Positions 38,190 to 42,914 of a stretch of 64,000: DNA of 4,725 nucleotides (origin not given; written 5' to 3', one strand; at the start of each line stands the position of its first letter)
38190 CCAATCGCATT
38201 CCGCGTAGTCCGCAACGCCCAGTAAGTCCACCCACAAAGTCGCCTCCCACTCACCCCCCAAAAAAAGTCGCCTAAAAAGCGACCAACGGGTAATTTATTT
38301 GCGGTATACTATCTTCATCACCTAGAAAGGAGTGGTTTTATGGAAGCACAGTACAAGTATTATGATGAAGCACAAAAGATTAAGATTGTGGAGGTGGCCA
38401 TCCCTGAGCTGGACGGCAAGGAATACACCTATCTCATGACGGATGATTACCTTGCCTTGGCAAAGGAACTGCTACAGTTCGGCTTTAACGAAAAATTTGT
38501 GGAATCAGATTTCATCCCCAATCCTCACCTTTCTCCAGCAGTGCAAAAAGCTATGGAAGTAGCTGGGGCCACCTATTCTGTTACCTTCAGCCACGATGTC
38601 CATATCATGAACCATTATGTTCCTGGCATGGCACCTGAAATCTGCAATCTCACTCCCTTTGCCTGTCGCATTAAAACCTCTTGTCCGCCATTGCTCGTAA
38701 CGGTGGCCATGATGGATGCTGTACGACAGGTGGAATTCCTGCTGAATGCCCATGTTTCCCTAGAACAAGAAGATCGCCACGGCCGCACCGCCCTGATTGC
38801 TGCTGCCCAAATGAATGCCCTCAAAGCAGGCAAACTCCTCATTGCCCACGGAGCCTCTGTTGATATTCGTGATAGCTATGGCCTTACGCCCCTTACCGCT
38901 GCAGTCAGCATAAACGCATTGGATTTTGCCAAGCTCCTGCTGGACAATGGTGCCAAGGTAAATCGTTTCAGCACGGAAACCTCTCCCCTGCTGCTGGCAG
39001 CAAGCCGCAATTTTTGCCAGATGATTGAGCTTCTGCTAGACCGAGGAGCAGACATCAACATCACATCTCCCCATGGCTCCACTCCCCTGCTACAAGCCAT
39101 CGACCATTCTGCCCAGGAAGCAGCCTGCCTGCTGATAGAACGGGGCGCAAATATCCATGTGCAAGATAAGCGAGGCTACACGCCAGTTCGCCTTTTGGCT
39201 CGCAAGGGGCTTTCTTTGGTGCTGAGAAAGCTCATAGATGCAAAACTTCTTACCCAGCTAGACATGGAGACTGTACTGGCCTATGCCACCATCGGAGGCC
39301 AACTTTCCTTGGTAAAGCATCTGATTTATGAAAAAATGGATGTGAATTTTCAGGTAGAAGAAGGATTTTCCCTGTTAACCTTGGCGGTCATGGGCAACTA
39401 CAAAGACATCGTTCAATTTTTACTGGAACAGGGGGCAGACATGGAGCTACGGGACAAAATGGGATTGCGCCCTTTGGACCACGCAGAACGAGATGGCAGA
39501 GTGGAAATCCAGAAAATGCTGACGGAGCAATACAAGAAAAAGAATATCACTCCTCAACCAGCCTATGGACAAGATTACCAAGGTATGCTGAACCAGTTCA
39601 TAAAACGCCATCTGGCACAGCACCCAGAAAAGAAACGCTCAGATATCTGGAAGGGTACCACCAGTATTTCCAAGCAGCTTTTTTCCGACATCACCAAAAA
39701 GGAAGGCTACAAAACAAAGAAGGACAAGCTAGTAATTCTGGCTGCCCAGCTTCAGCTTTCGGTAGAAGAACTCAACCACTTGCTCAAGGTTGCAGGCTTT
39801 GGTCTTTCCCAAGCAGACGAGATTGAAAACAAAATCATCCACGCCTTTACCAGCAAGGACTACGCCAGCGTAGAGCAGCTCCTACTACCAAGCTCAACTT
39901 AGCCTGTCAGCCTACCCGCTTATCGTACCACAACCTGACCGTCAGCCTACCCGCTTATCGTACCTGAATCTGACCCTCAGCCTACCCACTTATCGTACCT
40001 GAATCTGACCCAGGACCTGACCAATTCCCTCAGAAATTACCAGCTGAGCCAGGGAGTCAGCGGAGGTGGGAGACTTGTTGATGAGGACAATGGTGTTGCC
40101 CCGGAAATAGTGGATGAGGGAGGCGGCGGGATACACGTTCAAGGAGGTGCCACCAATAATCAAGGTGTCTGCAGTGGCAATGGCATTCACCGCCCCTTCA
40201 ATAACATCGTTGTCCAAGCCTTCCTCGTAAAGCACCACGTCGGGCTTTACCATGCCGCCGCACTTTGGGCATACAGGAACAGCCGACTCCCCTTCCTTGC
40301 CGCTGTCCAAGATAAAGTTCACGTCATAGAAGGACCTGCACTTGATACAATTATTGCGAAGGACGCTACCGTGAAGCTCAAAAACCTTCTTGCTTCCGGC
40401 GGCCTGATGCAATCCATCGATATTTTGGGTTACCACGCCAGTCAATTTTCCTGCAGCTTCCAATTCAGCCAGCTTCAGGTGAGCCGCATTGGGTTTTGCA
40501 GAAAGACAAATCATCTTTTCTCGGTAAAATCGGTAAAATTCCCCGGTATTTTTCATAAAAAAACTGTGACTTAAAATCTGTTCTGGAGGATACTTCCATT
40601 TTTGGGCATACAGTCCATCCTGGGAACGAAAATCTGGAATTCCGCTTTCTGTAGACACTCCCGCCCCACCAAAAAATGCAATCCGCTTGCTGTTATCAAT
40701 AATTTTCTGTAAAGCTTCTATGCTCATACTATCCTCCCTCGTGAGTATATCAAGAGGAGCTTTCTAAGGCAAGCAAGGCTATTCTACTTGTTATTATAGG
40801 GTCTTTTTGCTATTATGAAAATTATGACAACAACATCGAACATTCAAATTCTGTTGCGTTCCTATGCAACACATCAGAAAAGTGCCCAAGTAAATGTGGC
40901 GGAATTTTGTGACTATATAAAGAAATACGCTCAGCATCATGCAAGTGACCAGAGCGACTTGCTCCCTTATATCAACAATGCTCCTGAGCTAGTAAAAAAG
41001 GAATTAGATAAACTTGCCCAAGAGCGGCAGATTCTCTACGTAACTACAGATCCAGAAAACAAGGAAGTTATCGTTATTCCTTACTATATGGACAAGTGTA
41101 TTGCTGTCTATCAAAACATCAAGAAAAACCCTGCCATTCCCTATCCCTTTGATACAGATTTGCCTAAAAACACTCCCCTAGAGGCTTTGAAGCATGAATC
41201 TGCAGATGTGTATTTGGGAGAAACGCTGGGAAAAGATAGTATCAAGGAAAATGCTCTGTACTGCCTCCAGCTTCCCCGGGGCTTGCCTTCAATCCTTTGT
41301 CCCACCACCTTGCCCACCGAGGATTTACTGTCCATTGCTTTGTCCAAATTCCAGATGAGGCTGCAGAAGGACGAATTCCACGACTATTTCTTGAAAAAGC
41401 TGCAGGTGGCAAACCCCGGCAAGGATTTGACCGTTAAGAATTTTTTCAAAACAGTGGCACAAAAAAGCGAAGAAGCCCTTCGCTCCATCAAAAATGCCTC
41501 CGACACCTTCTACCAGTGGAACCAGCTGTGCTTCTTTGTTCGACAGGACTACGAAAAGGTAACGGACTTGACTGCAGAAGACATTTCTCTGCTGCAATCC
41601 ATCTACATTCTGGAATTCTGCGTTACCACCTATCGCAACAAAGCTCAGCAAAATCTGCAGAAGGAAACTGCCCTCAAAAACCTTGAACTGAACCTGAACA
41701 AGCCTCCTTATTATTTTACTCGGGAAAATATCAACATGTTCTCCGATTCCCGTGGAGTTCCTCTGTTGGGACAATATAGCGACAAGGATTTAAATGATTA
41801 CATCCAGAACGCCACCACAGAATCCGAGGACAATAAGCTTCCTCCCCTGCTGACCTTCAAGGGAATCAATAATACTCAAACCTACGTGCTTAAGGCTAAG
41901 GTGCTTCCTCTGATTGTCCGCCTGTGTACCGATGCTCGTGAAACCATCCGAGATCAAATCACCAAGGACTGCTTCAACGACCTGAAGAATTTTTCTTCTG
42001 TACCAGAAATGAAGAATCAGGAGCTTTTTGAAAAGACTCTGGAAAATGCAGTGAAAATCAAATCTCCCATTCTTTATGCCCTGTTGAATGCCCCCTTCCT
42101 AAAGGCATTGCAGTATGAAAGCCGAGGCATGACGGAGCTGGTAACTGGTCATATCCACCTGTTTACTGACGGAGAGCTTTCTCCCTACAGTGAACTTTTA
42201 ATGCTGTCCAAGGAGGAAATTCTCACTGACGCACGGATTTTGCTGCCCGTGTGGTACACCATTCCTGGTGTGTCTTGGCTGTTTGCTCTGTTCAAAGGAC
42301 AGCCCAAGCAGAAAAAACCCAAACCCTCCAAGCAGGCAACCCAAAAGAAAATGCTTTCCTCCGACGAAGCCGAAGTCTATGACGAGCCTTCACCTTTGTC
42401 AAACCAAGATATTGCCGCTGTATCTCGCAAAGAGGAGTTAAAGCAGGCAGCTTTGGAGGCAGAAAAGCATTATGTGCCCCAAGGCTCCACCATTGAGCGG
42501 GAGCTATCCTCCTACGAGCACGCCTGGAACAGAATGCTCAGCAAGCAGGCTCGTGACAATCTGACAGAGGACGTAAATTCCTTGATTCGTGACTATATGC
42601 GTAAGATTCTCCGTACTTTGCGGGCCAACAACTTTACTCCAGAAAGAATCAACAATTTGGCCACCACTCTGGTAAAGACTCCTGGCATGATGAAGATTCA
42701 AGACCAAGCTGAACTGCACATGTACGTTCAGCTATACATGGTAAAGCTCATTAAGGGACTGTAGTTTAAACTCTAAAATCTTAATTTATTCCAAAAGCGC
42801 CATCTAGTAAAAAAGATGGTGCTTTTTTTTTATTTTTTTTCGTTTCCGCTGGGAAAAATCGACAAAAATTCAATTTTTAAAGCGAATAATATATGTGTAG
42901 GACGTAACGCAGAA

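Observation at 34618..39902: Accessory island with a low-GC core encoding a set of uncharacterised envelope proteins under a divergent XRE regulator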

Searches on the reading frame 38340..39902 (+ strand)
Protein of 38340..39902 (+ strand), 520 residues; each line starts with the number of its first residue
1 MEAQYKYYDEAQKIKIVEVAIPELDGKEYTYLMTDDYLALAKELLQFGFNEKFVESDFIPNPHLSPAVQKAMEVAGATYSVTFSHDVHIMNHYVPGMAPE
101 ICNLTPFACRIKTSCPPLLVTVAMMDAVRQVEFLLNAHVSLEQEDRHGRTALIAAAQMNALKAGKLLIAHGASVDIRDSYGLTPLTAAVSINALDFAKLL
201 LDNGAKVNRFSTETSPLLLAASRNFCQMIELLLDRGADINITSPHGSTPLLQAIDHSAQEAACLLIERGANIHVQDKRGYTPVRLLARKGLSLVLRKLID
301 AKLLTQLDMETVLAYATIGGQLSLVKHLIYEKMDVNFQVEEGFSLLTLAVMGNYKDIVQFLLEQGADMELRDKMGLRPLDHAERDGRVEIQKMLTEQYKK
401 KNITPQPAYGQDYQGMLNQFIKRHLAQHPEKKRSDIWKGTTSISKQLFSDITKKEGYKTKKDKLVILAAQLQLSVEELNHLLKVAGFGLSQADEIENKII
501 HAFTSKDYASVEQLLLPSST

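Call 3: search_protein_families(library=pfam, proteins=[window:38340-39902:+], max_evalue=0.1)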
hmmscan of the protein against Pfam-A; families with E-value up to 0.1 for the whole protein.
window:38340-39902:+ (520 aa): 9 families
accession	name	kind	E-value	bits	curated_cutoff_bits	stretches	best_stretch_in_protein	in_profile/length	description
PF12796.13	Ank_2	-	8.1e-48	161.4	27.3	5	129-209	11-88/90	Ankyrin repeats (3 copies)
PF00023.36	Ank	-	2.6e-34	115.7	21.1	5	342-373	2-33/33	Ankyrin repeat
PF13857.12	Ank_5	-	8.8e-26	90.1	27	4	200-250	1-53/56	Ankyrin repeats (many copies)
PF13637.12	Ank_4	-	1.9e-23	82.4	22.7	4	153-201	2-50/50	Ankyrin repeats (many copies)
PF13606.12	Ank_3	-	1.3e-21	74.5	22.3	2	215-241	4-30/30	Ankyrin repeat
PF25508.1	TRPM2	-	0.018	15.7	27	0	185-229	18-62/257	TRPM2-like domain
PF19902.4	DUF6375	-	0.066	14.3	27.5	0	195-213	105-123/132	Family of unknown function (DUF6375)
PF25253.1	DUF7855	-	0.077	13.8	27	0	144-179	27-62/112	Family of unknown function (DUF7855)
PF23745.1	ANK_LRRK2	-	0.077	13.3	27.5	0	193-237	43-88/130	LRRK2 ANK repeat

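Call 4: search_protein_families(library=padloc, proteins=[window:38340-39902:+], max_evalue=0.1)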
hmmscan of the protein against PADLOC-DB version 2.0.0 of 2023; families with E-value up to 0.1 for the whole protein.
window:38340-39902:+ (520 aa): 3 families
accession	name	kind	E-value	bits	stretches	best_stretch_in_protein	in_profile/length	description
PDLC04783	PDC-M72A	-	2.6e-38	130.3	3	195-303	244-353/392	-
PDLC02908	Ankyrin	-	2.2e-17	60.6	3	98-205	725-826/880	-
PDLC02203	MzaA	-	4.6e-05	19.9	0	115-183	11-79/683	-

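Call 6: search_protein_families(library=ncbifam, proteins=[window:38340-39902:+], max_evalue=0.1)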
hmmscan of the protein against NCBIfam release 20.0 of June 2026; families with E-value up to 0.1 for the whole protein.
window:38340-39902:+ (520 aa): 11 families
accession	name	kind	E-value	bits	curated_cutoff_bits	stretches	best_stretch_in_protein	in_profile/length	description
NF043029.1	T4SS_AnkY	equivalog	6.6e-27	94.2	600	3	141-220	450-531/543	Dot/Icm T4SS effector AnkY/LegA9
NF043023.1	T4SS_AnkH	equivalog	1.5e-25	89.9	600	3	126-240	10-125/467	Dot/Icm T4SS effector AnkH/LegA3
NF041931.2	MzaA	equivalog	3.3e-20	72.5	800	3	311-402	4-91/726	MZA anti-phage system associated sigma-70 family RNA polymerase sigma factor MzaA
NF043028.1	T4SS_AnkX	equivalog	6.6e-15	54.3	1400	2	303-399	542-642/938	Dot/Icm T4SS effector AnkN/AnkX/LegA8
NF043022.1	T4SS_AnkG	equivalog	1.9e-14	53.3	500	3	306-385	362-446/455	Dot/Icm T4SS effector AnkG/AnkZ/LegA7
TIGR00870.1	trp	subfamily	6e-10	37.8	498.75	1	207-242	125-160/747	transient-receptor-potential calcium channel protein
NF043021.1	T4SS_AnkF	equivalog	3.7e-07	28.8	1000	1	213-276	585-649/917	Dot/Icm T4SS effector AnkF/LegA14/Ceg31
NF043019.1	T4SS_AnkC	equivalog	2.4e-05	23.4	450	1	170-250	116-205/459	Dot/Icm T4SS effector AnkC/LegA12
NF043024.1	T4SS_AnkI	equivalog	7.7e-05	21.6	550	0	305-373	237-315/439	Dot/Icm T4SS effector AnkI/LegAS4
NF038106.1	gamma_NF038106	equivalog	0.00043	20.5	50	0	223-259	46-81/93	PA4642 family protein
NF043020.1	T4SS_AnkD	equivalog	0.013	14.5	500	0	176-213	76-113/426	Dot/Icm T4SS effector AnkD/LegA15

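Call 7: search_protein_families(library=phrogs, proteins=[window:38340-39902:+], max_evalue=0.1)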
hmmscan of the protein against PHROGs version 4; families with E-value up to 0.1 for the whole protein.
window:38340-39902:+ (520 aa): 3 families
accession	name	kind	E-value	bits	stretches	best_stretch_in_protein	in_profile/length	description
phrog_9049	-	unknown function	9.1e-44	148.9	1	128-405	3102-3386/4700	-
phrog_9262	-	unknown function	1e-29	104.8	3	293-400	24-133/253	-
phrog_16592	-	unknown function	1.1e-14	54.4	2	202-287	165-255/974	-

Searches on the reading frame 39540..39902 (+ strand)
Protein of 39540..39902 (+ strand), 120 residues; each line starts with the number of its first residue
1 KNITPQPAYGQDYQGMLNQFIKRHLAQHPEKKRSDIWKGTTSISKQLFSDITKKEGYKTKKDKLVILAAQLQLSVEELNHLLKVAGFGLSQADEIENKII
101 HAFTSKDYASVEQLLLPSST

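Call 72: search_protein_families(library=pfam, proteins=[window:39540-39902:+], max_evalue=0.01)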
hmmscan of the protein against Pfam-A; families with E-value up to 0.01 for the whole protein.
window:39540-39902:+ (120 aa): 0 families

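Call 82: search_solved_structures(query=window:39540-39902:+, max_evalue=10, show_alignments=2)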
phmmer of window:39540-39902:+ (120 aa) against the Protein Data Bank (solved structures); distinct sequences matched with E-value up to 10: 4.
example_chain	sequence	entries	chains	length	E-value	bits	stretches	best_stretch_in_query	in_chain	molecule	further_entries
2p0w_A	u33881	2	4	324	0.22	15.3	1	12-100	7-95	Histone acetyltransferase type B catalytic subunit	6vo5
9mjg_A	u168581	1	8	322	0.23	15.2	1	13-100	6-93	Histone acetyltransferase type B catalytic subunit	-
4yxz_A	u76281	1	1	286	4.2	11.2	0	61-94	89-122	dTor_9x31L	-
5byo_A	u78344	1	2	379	9.6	10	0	61-94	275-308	dTor_12x31L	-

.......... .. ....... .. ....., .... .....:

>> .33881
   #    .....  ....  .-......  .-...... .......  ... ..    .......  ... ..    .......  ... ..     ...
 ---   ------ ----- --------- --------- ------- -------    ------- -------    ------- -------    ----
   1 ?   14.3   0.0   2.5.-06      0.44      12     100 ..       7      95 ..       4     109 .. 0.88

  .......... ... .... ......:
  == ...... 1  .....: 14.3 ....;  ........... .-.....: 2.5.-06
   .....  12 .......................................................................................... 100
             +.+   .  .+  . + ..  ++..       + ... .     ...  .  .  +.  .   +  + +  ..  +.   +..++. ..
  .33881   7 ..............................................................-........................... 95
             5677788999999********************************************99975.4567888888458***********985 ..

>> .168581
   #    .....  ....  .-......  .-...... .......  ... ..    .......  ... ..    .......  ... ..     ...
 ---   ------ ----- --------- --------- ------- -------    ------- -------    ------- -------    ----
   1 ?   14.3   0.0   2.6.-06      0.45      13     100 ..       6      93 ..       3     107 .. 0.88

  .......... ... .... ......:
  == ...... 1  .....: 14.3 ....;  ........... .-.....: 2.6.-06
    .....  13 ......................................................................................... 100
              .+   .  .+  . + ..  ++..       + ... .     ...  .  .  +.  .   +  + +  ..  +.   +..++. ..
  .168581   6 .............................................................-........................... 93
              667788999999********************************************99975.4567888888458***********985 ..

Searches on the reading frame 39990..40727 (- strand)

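Call 3: search_protein_families(library=pfam, proteins=[window:39990-40727:-], max_evalue=0.1)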
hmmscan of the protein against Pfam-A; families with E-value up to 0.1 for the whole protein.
window:39990-40727:- (245 aa): 2 families
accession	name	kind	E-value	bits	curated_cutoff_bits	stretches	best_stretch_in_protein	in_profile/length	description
PF02146.23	SIR2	-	2.2e-51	174.8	24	1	21-200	1-180/180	Sir2 family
PF00205.28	TPP_enzyme_M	-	0.019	15.1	30.4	0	179-227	71-120/137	Thiamine pyrophosphate enzyme, central domain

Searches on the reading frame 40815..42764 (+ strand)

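Call 3: search_protein_families(library=pfam, proteins=[window:40815-42764:+], max_evalue=0.1)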
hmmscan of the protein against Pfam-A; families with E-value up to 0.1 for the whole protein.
window:40815-42764:+ (649 aa): 1 family
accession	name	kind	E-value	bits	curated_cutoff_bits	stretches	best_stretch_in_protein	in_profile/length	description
PF11567.13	PfUIS3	-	0.019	15.7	25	0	30-101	26-97/101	Plasmodium falciparum UIS3 membrane protein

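Call 6: search_protein_families(library=ncbifam, proteins=[window:40815-42764:+], max_evalue=0.1)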
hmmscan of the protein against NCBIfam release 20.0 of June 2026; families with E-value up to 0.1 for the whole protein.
window:40815-42764:+ (649 aa): 1 family
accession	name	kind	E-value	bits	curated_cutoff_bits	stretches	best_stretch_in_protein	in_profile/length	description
NF009366.0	PRK12723.1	equivalog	0.039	13.1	585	1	543-647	62-163/388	flagellar biosynthesis regulator FlhF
